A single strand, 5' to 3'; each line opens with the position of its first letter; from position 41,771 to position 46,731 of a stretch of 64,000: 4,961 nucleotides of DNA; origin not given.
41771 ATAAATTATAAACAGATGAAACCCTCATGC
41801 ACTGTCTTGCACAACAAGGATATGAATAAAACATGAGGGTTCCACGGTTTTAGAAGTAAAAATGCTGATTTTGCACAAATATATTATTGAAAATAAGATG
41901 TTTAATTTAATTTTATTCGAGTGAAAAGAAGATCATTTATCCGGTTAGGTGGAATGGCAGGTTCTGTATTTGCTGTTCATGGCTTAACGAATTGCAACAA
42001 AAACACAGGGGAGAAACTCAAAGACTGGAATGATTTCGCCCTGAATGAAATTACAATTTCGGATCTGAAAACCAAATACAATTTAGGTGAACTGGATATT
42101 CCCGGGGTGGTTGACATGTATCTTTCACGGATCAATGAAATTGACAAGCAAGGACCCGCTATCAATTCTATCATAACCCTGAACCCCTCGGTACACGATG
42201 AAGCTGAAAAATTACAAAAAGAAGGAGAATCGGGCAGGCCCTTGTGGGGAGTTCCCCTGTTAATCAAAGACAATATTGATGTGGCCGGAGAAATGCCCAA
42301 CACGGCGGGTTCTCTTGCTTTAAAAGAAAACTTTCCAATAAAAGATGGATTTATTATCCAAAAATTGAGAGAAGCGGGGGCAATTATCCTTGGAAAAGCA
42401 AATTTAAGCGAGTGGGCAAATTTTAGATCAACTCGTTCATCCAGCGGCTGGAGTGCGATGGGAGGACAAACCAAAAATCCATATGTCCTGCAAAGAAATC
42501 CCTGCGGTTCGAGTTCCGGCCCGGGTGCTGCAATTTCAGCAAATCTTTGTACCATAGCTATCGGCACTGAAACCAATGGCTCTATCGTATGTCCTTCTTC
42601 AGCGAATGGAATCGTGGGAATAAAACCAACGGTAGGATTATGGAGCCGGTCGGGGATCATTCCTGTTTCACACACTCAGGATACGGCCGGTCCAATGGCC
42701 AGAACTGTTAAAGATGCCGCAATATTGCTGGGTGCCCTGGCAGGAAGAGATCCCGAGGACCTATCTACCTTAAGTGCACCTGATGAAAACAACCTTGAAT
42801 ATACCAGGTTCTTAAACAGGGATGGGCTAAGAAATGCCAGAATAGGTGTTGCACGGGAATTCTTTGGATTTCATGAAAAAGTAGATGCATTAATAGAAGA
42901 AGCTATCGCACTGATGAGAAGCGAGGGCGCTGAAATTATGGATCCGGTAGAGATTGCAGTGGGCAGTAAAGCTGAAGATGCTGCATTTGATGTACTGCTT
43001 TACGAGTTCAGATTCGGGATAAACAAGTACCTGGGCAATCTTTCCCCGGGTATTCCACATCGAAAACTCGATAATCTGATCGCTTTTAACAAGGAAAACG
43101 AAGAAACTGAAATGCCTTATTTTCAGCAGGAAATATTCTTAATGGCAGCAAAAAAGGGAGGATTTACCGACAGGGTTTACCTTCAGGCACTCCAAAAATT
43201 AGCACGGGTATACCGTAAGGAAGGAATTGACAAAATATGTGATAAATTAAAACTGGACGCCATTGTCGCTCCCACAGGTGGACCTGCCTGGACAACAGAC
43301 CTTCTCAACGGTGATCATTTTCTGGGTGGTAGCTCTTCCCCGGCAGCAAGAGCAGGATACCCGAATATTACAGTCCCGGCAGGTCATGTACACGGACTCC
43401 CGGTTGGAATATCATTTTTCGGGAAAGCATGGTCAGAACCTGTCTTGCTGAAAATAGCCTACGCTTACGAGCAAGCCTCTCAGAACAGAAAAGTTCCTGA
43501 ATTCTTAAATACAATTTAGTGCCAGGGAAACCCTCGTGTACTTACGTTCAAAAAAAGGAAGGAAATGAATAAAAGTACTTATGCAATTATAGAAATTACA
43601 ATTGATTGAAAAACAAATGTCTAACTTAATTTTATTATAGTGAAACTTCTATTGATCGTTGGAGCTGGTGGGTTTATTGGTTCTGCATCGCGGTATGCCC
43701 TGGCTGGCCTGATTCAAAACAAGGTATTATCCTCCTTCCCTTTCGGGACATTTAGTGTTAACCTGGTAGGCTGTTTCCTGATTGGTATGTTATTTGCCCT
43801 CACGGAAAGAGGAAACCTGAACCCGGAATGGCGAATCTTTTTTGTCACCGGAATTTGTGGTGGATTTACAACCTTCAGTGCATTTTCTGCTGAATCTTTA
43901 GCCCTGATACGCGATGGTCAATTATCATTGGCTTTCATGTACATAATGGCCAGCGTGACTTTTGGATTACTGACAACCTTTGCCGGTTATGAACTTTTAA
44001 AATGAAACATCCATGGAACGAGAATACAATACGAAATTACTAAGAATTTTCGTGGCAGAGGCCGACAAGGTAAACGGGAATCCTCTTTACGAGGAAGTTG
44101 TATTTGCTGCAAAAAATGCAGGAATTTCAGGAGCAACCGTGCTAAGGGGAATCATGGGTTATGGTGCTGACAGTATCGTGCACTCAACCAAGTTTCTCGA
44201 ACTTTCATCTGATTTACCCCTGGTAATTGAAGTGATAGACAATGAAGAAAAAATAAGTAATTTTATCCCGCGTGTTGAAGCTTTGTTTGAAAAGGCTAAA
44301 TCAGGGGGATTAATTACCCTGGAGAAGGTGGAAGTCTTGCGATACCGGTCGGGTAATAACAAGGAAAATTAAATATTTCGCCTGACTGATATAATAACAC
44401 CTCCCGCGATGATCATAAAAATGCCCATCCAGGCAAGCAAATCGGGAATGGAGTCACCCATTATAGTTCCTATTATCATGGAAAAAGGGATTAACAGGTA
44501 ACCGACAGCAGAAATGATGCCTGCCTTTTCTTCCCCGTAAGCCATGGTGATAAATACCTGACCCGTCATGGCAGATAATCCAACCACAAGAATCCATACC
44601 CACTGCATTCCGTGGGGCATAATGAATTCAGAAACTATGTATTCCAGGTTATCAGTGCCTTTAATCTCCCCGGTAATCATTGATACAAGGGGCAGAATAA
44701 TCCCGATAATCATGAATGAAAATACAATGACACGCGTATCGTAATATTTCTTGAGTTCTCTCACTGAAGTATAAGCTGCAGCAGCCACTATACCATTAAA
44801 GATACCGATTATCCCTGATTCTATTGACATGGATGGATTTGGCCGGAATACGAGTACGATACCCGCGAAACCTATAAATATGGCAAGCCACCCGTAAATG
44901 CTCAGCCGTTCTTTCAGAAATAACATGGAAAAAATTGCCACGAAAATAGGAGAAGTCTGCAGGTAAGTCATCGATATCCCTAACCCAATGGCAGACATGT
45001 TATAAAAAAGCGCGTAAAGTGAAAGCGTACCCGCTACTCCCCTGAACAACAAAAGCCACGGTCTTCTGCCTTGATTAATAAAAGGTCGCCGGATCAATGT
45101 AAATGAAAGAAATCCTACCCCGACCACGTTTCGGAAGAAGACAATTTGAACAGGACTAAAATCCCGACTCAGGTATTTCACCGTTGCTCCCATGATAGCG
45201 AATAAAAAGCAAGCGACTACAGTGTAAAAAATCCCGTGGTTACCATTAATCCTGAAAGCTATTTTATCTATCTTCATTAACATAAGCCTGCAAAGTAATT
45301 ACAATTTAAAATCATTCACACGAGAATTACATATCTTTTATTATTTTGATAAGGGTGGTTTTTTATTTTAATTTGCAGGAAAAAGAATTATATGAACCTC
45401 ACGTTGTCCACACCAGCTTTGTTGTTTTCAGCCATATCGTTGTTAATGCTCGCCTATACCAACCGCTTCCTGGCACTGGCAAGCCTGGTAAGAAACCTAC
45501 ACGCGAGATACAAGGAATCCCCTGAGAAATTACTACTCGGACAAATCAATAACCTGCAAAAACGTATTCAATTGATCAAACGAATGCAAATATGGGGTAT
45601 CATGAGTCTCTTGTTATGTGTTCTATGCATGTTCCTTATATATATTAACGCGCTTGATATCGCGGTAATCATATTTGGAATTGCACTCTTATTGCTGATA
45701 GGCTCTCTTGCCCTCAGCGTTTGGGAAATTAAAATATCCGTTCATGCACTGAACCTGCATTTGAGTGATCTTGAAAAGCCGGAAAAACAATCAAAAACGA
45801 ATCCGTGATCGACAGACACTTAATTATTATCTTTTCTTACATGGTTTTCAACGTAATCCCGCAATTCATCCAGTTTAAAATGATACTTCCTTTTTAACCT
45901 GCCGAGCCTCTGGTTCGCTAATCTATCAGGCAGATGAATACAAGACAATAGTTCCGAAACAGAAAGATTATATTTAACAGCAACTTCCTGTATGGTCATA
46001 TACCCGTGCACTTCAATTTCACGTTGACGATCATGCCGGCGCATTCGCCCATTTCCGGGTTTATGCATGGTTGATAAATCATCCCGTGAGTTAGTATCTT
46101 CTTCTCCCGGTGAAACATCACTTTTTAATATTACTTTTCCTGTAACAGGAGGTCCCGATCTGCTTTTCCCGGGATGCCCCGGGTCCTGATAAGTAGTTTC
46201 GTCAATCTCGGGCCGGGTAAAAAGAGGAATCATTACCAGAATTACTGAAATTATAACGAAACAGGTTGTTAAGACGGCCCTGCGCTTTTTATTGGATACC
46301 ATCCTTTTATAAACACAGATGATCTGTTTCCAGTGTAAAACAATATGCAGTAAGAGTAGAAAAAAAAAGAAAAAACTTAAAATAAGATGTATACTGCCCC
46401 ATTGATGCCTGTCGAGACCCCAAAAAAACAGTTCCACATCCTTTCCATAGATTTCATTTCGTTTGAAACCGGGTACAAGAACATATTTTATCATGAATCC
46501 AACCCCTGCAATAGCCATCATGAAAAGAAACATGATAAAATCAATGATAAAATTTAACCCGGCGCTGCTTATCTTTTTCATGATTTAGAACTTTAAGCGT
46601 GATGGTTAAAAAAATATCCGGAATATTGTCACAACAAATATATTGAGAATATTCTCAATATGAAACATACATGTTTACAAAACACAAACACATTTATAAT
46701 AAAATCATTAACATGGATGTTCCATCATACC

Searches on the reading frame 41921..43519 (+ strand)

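Call 79: search_protein_families(library=pfam, proteins=[window:41921-43519:+], max_evalue=0.00001)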
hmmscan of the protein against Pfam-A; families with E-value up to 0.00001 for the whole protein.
window:41921-43519:+ (532 aa): 1 family
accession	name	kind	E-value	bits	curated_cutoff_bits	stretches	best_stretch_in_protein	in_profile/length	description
PF01425.27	Amidase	-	7.3e-90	302.6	27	1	64-510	3-445/445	Amidase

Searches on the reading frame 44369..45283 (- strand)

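Call 79: search_protein_families(library=pfam, proteins=[window:44369-45283:-], max_evalue=0.00001)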
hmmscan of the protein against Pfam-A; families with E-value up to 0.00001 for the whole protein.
window:44369-45283:- (304 aa): 1 family
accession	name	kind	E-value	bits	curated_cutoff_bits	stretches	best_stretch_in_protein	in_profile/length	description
PF00892.27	EamA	-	8.8e-28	97.7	28.2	1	17-146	3-134/135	EamA-like transporter family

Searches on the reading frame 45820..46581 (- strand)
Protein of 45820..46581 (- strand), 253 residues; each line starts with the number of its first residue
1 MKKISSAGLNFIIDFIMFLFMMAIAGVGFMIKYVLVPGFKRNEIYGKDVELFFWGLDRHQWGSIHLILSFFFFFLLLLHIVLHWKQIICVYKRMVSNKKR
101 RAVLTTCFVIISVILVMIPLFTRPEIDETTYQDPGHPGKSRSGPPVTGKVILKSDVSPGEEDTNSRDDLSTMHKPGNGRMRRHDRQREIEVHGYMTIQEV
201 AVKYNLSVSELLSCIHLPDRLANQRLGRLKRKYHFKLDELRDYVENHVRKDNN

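Call 79: search_protein_families(library=pfam, proteins=[window:45820-46581:-], max_evalue=0.00001)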
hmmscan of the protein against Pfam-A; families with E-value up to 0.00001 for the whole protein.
window:45820-46581:- (253 aa): 1 family
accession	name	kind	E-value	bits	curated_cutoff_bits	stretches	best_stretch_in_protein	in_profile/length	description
PF14358.11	DUF4405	-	1.8e-13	51.2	26.7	1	12-84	1-66/66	Domain of unknown function (DUF4405)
